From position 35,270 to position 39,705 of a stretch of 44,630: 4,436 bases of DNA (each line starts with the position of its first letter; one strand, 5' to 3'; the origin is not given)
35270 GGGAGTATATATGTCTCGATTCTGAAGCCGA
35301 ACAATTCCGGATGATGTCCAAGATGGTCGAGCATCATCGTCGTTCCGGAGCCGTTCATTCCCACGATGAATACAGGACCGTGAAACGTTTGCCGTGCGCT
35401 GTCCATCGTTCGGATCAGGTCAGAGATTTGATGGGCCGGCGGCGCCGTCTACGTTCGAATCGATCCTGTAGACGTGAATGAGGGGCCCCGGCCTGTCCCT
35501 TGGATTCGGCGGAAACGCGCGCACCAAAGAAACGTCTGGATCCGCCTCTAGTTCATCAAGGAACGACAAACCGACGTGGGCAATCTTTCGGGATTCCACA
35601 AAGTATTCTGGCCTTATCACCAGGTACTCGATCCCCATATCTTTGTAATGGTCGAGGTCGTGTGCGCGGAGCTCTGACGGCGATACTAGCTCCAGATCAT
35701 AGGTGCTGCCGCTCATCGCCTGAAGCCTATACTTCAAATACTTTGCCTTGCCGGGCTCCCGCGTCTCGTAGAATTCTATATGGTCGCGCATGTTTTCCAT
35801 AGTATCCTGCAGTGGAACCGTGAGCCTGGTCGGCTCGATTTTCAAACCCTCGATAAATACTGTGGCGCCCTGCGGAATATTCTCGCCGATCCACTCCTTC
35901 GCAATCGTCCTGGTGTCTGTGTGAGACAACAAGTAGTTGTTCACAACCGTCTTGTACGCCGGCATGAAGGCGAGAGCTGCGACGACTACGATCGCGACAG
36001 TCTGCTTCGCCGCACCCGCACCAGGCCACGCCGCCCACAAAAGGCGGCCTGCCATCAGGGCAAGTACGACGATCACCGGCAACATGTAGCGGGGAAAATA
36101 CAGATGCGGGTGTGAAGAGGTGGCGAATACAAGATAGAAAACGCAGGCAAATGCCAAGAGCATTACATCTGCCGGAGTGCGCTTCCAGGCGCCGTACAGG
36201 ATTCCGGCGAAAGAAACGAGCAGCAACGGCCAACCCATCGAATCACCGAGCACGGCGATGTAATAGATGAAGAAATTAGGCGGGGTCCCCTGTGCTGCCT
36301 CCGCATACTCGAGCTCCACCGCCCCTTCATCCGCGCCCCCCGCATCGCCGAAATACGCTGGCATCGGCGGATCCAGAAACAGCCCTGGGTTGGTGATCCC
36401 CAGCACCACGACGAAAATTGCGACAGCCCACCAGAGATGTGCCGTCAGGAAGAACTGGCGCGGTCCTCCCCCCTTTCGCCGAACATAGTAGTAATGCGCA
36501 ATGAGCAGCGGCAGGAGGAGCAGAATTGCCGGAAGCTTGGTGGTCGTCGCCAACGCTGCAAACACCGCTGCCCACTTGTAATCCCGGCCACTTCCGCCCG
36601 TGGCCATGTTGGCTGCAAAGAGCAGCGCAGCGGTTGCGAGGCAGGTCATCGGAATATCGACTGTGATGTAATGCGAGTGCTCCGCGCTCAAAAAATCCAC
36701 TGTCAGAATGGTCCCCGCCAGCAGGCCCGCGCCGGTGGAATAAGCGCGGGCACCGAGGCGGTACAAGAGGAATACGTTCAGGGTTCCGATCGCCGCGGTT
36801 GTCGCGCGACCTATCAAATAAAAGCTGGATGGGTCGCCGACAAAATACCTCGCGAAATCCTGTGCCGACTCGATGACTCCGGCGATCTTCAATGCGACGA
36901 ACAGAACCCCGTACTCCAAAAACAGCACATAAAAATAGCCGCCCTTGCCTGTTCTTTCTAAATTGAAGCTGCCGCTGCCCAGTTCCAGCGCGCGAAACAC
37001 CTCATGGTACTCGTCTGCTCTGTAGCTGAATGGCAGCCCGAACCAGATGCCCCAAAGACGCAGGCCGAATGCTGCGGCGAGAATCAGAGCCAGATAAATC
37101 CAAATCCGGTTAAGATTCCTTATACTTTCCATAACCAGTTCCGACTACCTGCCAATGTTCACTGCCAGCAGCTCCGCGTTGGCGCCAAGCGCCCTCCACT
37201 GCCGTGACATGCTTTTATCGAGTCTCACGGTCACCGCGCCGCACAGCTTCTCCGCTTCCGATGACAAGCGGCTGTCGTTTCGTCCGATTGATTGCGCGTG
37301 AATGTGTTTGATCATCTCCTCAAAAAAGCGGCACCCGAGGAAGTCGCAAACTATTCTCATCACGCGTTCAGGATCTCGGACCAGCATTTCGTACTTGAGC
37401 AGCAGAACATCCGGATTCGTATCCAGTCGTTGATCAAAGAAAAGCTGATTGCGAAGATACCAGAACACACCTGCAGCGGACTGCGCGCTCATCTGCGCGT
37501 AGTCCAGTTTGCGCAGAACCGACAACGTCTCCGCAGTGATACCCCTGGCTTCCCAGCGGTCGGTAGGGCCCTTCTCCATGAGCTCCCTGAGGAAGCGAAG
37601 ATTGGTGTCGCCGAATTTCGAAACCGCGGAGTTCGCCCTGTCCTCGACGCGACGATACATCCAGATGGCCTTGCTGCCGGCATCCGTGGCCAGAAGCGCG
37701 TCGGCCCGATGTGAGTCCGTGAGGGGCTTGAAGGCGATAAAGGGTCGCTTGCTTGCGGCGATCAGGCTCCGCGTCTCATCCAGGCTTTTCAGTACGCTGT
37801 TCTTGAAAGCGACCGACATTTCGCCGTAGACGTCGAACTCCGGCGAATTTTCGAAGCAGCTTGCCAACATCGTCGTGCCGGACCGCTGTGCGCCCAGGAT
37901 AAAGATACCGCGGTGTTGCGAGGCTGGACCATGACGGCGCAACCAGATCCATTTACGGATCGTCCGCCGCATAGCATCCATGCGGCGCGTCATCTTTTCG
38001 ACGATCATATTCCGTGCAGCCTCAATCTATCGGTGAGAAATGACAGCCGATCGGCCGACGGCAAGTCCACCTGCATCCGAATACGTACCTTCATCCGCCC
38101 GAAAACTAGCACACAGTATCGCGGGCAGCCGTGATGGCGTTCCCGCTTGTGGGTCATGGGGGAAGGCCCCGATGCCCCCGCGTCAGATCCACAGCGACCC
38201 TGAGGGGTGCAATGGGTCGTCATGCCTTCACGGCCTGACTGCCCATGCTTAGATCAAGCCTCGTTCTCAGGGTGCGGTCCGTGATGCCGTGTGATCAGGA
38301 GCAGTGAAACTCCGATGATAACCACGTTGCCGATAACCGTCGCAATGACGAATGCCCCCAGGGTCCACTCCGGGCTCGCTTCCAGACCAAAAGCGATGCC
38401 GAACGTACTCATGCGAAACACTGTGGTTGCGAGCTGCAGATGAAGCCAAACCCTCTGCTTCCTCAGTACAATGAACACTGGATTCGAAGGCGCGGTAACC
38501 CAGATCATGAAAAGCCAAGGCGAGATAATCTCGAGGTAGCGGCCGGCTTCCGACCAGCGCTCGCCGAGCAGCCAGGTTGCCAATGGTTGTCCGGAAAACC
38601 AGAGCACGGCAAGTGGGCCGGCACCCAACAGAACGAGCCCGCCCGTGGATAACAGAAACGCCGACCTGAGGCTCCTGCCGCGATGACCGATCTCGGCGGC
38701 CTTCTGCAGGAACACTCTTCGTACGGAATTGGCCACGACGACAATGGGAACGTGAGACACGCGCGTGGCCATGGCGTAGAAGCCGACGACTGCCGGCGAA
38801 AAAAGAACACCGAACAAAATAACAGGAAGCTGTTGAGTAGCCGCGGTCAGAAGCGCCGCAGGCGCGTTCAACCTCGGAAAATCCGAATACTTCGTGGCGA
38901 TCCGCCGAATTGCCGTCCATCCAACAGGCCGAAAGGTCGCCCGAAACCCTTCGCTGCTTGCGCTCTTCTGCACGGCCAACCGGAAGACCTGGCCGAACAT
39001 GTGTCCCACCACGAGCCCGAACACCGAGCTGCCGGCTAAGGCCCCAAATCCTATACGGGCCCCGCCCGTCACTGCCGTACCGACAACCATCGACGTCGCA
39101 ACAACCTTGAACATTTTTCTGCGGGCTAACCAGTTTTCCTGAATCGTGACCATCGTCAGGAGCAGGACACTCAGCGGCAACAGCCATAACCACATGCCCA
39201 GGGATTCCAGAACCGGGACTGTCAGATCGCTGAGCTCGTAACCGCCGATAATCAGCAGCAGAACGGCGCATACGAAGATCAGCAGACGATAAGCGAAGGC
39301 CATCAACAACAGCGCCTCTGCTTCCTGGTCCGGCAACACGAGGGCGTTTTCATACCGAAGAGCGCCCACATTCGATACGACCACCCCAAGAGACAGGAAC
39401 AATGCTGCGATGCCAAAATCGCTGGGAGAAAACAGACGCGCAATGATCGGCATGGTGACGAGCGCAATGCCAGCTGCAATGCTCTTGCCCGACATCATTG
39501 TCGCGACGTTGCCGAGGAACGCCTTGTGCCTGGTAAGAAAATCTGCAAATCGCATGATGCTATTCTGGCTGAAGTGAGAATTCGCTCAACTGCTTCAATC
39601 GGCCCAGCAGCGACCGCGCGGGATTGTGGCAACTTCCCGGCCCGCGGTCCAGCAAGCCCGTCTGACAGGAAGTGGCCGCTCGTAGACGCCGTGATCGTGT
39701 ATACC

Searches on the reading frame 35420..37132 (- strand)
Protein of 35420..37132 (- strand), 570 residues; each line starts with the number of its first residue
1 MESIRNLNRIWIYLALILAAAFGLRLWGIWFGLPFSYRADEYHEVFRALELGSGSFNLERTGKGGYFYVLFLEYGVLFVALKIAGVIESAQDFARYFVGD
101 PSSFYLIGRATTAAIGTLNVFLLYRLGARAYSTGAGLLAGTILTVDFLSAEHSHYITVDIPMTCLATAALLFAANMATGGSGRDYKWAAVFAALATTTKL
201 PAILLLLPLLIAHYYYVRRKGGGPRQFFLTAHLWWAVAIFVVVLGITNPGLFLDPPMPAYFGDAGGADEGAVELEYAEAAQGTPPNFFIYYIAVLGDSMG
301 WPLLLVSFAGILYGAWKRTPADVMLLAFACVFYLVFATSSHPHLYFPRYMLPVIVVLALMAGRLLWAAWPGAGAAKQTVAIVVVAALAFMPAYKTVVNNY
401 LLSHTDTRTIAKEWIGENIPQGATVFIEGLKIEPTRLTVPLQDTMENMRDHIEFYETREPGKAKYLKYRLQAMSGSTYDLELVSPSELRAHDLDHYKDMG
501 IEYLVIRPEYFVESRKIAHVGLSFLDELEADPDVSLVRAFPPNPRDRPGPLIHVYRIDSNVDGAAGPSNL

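Call 11: search_protein_families(library=ncbifam, proteins=[window:35420-37132:-], max_evalue=0.00001)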
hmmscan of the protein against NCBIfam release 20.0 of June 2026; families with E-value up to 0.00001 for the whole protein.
window:35420-37132:- (570 aa): 0 families

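Call 51: search_protein_families(library=pfam, proteins=[window:35420-37132:-], max_evalue=1)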
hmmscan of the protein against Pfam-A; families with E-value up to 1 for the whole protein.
window:35420-37132:- (570 aa): 3 families
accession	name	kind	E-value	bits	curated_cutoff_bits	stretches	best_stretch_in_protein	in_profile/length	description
PF13231.12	PMT_2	-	4.1e-11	43.8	26.1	1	111-244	27-154/160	Dolichyl-phosphate-mannose-protein mannosyltransferase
PF05589.17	DUF768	-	0.12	13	27.8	1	411-438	9-36/67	Protein of unknown function (DUF768)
PF00335.26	Tetraspanin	-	0.25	11.4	32.1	1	227-337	5-88/225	Tetraspanin family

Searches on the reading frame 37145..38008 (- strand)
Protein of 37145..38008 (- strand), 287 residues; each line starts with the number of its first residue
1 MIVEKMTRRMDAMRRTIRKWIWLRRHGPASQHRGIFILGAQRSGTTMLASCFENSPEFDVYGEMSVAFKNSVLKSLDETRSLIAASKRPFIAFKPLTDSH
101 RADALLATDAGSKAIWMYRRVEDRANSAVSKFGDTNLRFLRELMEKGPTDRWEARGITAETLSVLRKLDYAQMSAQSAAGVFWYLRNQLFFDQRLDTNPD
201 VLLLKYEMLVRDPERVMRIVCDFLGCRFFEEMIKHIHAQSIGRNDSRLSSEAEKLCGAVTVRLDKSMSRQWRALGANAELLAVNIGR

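Call 11: search_protein_families(library=ncbifam, proteins=[window:37145-38008:-], max_evalue=0.00001)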
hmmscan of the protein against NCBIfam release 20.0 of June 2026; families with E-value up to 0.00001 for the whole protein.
window:37145-38008:- (287 aa): 0 families

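Call 51: search_protein_families(library=pfam, proteins=[window:37145-38008:-], max_evalue=1)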
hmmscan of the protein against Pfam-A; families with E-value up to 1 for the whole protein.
window:37145-38008:- (287 aa): 2 families
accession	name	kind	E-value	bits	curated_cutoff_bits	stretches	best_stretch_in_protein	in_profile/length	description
PF13469.12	Sulfotransfer_3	-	2.2e-13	51.4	27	1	35-228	2-214/216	Sulfotransferase family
PF00685.33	Sulfotransfer_1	-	6.2e-11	42.6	22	1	35-252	4-207/255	Sulfotransferase domain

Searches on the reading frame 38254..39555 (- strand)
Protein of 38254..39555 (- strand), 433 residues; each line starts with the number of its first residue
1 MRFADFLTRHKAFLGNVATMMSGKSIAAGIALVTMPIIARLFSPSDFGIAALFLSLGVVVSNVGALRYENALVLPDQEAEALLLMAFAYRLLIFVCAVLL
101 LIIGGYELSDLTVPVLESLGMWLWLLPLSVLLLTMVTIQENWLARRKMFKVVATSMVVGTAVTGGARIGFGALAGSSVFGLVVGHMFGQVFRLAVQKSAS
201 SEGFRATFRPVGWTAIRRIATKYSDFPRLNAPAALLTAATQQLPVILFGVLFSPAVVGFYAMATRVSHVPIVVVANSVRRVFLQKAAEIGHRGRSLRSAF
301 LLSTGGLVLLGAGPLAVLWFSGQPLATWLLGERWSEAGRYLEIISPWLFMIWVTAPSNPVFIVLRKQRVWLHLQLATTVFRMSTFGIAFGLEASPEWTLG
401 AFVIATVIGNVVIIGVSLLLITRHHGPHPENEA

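Call 12: search_protein_families(library=pfam, proteins=[window:38254-39555:-], max_evalue=0.01)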
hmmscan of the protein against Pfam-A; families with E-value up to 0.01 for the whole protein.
window:38254-39555:- (433 aa): 2 families
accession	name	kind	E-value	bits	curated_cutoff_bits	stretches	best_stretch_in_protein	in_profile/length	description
PF13440.11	Polysacc_synt_3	-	6.3e-20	72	23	1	37-337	1-291/293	Polysaccharide biosynthesis protein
PF01943.22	Polysacc_synt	-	3.6e-05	23.8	28.2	1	15-281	3-265/274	Polysaccharide biosynthesis protein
